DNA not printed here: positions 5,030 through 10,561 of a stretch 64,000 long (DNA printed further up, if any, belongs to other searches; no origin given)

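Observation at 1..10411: MmeI-family methyltransferase plus giant helicase-DUF1998-endonuclease fusion: compact, non-canonical DISARM/Druantia-like defence candidate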

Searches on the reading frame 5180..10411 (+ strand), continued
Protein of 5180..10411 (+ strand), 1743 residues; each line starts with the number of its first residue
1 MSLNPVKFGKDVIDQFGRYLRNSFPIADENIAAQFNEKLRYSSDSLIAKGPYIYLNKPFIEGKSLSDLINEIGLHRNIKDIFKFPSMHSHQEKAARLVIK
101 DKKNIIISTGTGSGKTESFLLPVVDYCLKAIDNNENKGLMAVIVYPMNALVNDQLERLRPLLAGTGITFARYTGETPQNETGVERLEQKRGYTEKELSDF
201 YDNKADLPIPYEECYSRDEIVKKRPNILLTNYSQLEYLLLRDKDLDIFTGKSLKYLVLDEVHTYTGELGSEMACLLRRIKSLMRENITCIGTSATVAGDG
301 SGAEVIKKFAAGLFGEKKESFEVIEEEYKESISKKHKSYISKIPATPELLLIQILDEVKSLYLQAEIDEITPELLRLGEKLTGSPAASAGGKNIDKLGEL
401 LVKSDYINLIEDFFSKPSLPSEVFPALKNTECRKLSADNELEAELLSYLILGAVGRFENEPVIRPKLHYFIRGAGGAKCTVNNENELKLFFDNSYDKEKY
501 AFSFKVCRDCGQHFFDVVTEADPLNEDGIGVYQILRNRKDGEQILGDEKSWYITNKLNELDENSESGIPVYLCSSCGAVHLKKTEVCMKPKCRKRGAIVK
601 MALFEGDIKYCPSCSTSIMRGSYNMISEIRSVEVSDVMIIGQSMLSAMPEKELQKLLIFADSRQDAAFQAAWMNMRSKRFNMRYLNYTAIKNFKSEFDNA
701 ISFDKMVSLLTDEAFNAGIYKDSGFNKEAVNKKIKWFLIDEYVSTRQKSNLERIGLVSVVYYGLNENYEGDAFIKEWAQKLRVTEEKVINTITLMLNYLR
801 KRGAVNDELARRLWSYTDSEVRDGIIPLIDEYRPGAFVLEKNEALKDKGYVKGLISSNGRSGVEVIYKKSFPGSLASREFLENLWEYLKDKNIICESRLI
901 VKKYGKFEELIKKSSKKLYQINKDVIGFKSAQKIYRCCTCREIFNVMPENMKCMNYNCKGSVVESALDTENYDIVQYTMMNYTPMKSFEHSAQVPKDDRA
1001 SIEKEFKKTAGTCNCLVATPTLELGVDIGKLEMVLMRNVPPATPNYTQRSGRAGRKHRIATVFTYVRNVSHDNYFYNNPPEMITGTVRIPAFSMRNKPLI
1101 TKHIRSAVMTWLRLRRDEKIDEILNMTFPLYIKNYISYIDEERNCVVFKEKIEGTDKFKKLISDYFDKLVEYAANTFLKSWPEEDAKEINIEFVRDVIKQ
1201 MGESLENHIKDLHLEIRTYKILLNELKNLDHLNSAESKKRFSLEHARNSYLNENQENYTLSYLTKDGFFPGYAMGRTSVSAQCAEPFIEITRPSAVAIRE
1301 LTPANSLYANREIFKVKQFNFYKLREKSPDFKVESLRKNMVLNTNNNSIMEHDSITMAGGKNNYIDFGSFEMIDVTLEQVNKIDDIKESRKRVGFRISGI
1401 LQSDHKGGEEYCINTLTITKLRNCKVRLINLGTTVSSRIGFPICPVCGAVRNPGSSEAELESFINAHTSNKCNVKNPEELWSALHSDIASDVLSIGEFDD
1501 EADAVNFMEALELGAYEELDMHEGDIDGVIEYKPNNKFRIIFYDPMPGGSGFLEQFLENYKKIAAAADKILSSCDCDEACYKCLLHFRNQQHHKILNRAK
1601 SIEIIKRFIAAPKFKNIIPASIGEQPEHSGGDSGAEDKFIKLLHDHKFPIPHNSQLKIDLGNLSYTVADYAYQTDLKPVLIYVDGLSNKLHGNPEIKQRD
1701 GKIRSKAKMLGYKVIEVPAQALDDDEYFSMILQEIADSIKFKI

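Call 27: find_related_loci(query=A1, collection=genome_contigs, flank=10000)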
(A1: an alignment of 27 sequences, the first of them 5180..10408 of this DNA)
Query A1 (1743 aa) in genome_contigs; peptide patterns used: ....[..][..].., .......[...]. (x = any residue, [..] = any of these).
600 stretches matched a pattern (row limit reached: there are more); 560 encode a relative of the query (tblastn E <= 1e-3); the best 80 are kept; 80 distinct loci.
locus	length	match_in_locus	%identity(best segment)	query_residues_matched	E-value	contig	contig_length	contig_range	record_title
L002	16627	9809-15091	41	1-1736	0e+0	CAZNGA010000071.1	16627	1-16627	MAG TPA_asm: uncultured Chitinophagales bacterium isolate binchicken_co275_194 genome assembly, contig: NODE_4789_length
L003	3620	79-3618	42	1-1181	0e+0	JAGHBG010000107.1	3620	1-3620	MAG: Thermotogaceae bacterium isolate AUK250 PB_MBMC_204_c_000000000178, whole genome shotgun sequence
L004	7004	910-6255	31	1-1739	0e+0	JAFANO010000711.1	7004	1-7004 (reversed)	MAG: Planctomycetaceae bacterium isolate CP_BE_RX_R3_1 BE_RX_R3_k147_1190002, whole genome shotgun sequence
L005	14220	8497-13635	34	1-1739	0e+0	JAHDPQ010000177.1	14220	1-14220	MAG: Oscillospiraceae bacterium isolate SM1-B17.1 k141_3860, whole genome shotgun sequence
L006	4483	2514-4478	62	1-651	0e+0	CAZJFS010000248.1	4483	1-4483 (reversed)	MAG TPA_asm: uncultured bacterium isolate SRP089250_co1_123 genome assembly, contig: NODE_39103_length_4483_cov_3.816170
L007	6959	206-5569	31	1-1742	0e+0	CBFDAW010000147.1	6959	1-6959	MAG TPA_asm: uncultured Thermoplasmata archaeon isolate SRR26215686_concoct_192 genome assembly, contig: ERZ25073477.952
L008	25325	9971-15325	29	1-1739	0e+0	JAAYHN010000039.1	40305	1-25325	MAG: Alcaligenaceae bacterium isolate AS09scLD_384 46892_AS09, whole genome shotgun sequence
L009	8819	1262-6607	29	1-1739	0e+0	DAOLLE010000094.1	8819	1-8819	MAG TPA_asm: Burkholderiaceae bacterium isolate AMR_MDS_0354 NODE_4211_length_8819_cov_10.129963, whole genome shotgun s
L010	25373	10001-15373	30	3-1742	0e+0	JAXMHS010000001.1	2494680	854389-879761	MAG: Verrucomicrobiaceae bacterium isolate STL-VER10 C2.107.fa-1, whole genome shotgun sequence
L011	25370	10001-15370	32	3-1742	0e+0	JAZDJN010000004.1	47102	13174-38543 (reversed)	MAG: bacterium isolate MEGAHIT-group-0.487 k141_9609836, whole genome shotgun sequence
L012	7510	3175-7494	31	2-1390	0e+0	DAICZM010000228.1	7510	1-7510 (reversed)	MAG TPA_asm: Ktedonobacterales bacterium isolate clean319 NODE_228_length_7510_cov_3.268801, whole genome shotgun sequen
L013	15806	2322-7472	27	1-1715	4e-147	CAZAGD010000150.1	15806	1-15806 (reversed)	MAG TPA_asm: uncultured Syntrophaceae bacterium isolate SRP231805_co4_146 genome assembly, contig: k141_291042, whole ge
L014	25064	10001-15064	27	10-1715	3e-149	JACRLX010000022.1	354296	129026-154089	MAG: Rhodocyclales bacterium isolate NC_groundwater_1892_Pr3_B-0.1um_64_18 SR2-18-B1_coassembly_150618, whole genome sho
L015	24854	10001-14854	26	3-1715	4e-144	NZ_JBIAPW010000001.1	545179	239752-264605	Streptomyces sp. NPDC002870 NPDC002870_26_D2.ctg-0001, whole genome shotgun sequence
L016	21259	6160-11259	26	2-1739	7e-148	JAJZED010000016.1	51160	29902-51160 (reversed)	MAG: bacterium isolate JA6.bin4 NODE_445_length_51160_cov_52.832501, whole genome shotgun sequence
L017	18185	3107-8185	27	10-1725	1e-148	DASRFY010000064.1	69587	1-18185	MAG TPA_asm: Burkholderiales bacterium isolate SMAG_U10044 k141_220197, whole genome shotgun sequence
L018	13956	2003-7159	26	1-1715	6e-147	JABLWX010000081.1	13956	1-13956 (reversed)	MAG: Candidatus Aminicenantes bacterium isolate Ch100 contig81, whole genome shotgun sequence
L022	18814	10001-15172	27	10-1715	2e-148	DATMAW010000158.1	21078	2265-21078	MAG TPA_asm: Gemmatimonadales bacterium isolate SMAG_U13336 k141_576137, whole genome shotgun sequence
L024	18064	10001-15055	27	10-1715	1e-153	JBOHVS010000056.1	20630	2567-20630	MAG: Candidatus Binatia bacterium isolate M3-S_metawrap_bin.248 k127_1627269, whole genome shotgun sequence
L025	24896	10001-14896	27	2-1686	1e-132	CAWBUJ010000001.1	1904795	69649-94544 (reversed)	MAG: uncultured Acidobacteriaceae bacterium isolate MFD05502.bin.1.202 genome assembly, contig: contig_12674, whole geno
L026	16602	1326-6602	40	1-1736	0e+0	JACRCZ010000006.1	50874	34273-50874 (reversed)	MAG: Deltaproteobacteria bacterium isolate NC_groundwater_1659_Pr3_B-0.1um_72_20 SR-2_scaffold_141_245940, whole genome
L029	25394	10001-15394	29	1-1743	0e+0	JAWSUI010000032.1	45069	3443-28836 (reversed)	MAG: Deferrisomatales bacterium isolate B4G8CH4-07 NODE_197_length_45069_cov_11.807882, whole genome shotgun sequence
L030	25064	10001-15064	25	2-1715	2e-106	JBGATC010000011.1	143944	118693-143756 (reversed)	MAG: Planctomycetaceae bacterium isolate MAG_MBR_H10.31 MBRH10-31_opera_contig_490, whole genome shotgun sequence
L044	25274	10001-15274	25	3-1731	3e-95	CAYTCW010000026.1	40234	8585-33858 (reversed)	MAG TPA_asm: uncultured bacterium isolate SRP192927_co10_55 genome assembly, contig: NODE_457_length_40234_cov_10.788596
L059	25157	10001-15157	26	1-1715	1e-147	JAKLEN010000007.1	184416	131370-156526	MAG: Acidobacteria bacterium isolate RA.bin134 RA.bin134_7, whole genome shotgun sequence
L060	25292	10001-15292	30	3-1726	0e+0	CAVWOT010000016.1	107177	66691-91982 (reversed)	MAG: Bryobacterales bacterium isolate MFD09567.bin.2.8 genome assembly, contig: contig_38188, whole genome shotgun seque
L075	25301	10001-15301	31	3-1726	0e+0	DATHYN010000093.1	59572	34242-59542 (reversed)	MAG TPA_asm: Anaerolineae bacterium isolate SMAG_U16212 k141_384055, whole genome shotgun sequence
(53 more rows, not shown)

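Call 31: search_protein_families(library=pfam, proteins=[L008:15925-18132:+, L060:15724-17769:+, L018:7868-9928:+, L013:10706-12616:+, L016:15079-17211:+, L026:6707-8254:+, L059:15266-16504:+, L044:15307-16320:+, L002:15217-16056:+, L025:15128-15976:+], max_evalue=0.001)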
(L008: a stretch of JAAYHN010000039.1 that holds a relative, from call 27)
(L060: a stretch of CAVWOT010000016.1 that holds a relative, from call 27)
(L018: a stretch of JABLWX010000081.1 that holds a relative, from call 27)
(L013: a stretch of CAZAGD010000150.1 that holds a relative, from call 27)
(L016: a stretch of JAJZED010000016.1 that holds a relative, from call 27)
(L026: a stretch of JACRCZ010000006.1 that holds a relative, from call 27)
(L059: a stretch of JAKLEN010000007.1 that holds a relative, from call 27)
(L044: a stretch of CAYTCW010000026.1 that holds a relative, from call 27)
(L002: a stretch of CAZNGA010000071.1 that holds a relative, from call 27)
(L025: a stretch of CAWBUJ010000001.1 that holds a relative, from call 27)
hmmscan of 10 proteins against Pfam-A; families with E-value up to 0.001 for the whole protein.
L008:15925-18132:+ (735 aa): 6 families
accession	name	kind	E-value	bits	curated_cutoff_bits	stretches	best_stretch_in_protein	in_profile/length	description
PF07728.20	AAA_5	-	3.3e-30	105.3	22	1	470-627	1-139/139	AAA domain (dynein-related subfamily)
PF20720.3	nSTAND3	-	1.2e-06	28.8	27.2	1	452-497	1-46/155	Novel STAND NTPase 3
PF01695.23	IstB_IS21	-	3.5e-05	23.9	24.1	1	462-491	86-115/238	IstB-like ATP binding protein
PF00004.35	AAA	-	3.8e-05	24.6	21.2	1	471-627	1-123/131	ATPase family associated with various cellular activities (AAA)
PF13401.12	AAA_22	-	0.00012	22.8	27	1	467-573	4-109/130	AAA domain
PF13191.12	AAA_16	-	0.00078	20.4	32.6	0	455-495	9-51/167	AAA ATPase domain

L060:15724-17769:+ (681 aa): 6 families
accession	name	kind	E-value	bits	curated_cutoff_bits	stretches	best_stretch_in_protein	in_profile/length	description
PF13361.12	UvrD_C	-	1.3e-19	71.3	25.6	1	598-673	281-348/350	UvrD-like helicase C-terminal domain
PF00580.27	UvrD-helicase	-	2.8e-18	67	23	2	228-320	2-93/271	UvrD/REP helicase N-terminal domain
PF13245.12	AAA_19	-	5.3e-11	43.3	25.1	1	232-473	2-133/134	AAA domain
PF13538.12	UvrD_C_2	-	1.2e-09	38.4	27.4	0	644-670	26-51/52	UvrD-like helicase C-terminal domain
PF01443.25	Viral_helicase1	-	2.9e-06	27.7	21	0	608-670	180-226/228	Viral superfamily 1 RNA helicase core domain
PF13087.12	AAA_12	-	0.00011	22.3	27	0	538-671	84-191/195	AAA domain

L018:7868-9928:+ (686 aa): 0 families

L013:10706-12616:+ (636 aa): 1 family
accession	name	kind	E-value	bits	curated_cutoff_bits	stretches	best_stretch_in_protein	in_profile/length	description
PF06808.19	DctM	-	3.7e-60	204.3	23.8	1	109-546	3-407/413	Tripartite ATP-independent periplasmic transporter, DctM component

L016:15079-17211:+ (710 aa): 0 families

L026:6707-8254:+ (515 aa): 2 families
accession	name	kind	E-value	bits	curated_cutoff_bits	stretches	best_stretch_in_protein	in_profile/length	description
PF13304.12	AAA_21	-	5.3e-11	43.6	27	1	330-425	220-303/304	AAA domain, putative AbiEii toxin, Type IV TA system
PF13175.12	AAA_15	-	0.0006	20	32.1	0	200-218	25-43/374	AAA ATPase domain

L059:15266-16504:+ (412 aa): 8 families
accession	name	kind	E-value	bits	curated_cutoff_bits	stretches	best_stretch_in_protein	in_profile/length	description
PF13175.12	AAA_15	-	6e-21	75.9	32.1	2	214-309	291-374/374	AAA ATPase domain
PF13304.12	AAA_21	-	5.3e-18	66.5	27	1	244-309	239-303/304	AAA domain, putative AbiEii toxin, Type IV TA system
PF13476.12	AAA_23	-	1.7e-09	39.1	27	1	5-43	2-40/201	AAA domain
PF02463.25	SMC_N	-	9.4e-09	35.5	40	1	3-43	3-45/220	RecF/RecN/SMC N terminal domain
PF13555.12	AAA_29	-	4e-06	26.9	27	1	4-39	3-39/61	P-loop containing region of AAA domain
PF13401.12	AAA_22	-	3.8e-05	24.4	27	1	20-77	3-61/130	AAA domain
PF00005.33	ABC_tran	-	8.8e-05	23.6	25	1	14-46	2-35/137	ABC transporter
PF11398.14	DUF2813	-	0.00067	19.6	21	0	268-338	286-353/372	Protein of unknown function (DUF2813)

L044:15307-16320:+ (337 aa): 2 families
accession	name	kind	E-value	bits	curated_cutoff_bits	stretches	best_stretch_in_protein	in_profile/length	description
PF21247.3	Fic-like_C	-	1.8e-29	101.8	27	1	265-328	1-64/64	Filamentation induced by cAMP protein Fic-like, C-terminal domain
PF02661.23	Fic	-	3.2e-20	73.2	24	1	101-199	1-93/93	Fic/DOC family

L002:15217-16056:+ (279 aa): 0 families

L025:15128-15976:+ (282 aa): 0 families

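Call 33: search_dna_similar(query=window:5180-10408:+, collection=plasmids, mode=protein, max_rows=25)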
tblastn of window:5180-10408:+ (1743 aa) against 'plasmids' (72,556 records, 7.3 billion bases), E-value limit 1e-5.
Records with a match: 205; places in all: 241; records where one place covers at least 80% of the query: 4.
Best place of each record, by identity: <60% 205.
By first word of the organism name: Deinococcus 17; Escherichia 16; Thermus 10; Nostoc 9; Sinorhizobium 8; Halobacterium 8; Roseomonas 6; Planktothrix 5; Rhizobium 5; Streptomyces 4; and 81 more.
By predicted mobility (MOB-suite, as given by PLSDB): non-mobilizable 125; conjugative 44; mobilizable 36.
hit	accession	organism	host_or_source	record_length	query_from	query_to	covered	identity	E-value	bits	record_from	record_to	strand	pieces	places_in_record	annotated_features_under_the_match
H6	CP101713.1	Synechocystis sp. B12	cell culture,mangrove water from the ...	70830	3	1739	86%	31.9%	6e-91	738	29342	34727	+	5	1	DEAD/DEAH box helicase | DUF1998 domain-containing protein | helicase-related protein | hypothetical protein (x3)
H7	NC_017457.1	Haloquadratum walsbyi C23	-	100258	3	1717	98%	24.7%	1e-106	388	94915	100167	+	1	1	DEAD/DEAH box helicase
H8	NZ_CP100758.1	Natrinema gelatinilyticum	marine sediment,sediment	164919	3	1717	85%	27.1%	2e-50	408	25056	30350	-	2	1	DEAD/DEAH box helicase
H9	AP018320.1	Nostoc sp. HK-01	-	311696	3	1704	85%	24.4%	3e-43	315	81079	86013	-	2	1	DEAD/DEAH box helicase domain-containing protein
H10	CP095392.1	Natribaculum breve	cell culture,saline soil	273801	1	1717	76%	27.4%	7e-55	434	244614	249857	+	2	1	record has no annotation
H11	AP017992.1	Planktothrix agardhii NIES-204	-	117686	2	1725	78%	25.4%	2e-35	361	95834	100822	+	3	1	DEAD/DEAH box helicase domain-containing protein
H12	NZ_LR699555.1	Paraburkholderia dioscoreae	-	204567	12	1704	78%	24.2%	2e-32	283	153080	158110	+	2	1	DEAD/DEAH box helicase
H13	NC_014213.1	Allomeiothermus silvanus DSM 9946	hot spring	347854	1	1715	72%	26.1%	9e-45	351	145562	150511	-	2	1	DEAD/DEAH box helicase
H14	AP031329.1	Thermus thermophilus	-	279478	10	1714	73%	24.6%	3e-36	284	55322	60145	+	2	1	DEAD/DEAH box helicase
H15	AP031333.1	Thermus thermophilus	-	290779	10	1714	73%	24.6%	3e-36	284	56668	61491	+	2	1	DEAD/DEAH box helicase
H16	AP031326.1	Thermus thermophilus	-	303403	10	1714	73%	24.6%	3e-36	284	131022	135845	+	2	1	DEAD/DEAH box helicase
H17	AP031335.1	Thermus thermophilus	-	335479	10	1714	73%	24.6%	3e-36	284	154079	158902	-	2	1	DEAD/DEAH box helicase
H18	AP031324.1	Thermus thermophilus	-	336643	10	1714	73%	24.6%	3e-36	284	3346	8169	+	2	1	DEAD/DEAH box helicase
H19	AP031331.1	Thermus thermophilus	-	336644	10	1714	73%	24.6%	3e-36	284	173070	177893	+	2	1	DEAD/DEAH box helicase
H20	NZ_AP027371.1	Hydrogenimonas cancrithermarum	-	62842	3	1316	75%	23.8%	2e-75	287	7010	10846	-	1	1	DEAD/DEAH box helicase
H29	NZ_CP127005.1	Escherichia coli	mixed culture,pork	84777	5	1714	63%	25.2%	2e-39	307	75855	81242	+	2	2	DEAD/DEAH box helicase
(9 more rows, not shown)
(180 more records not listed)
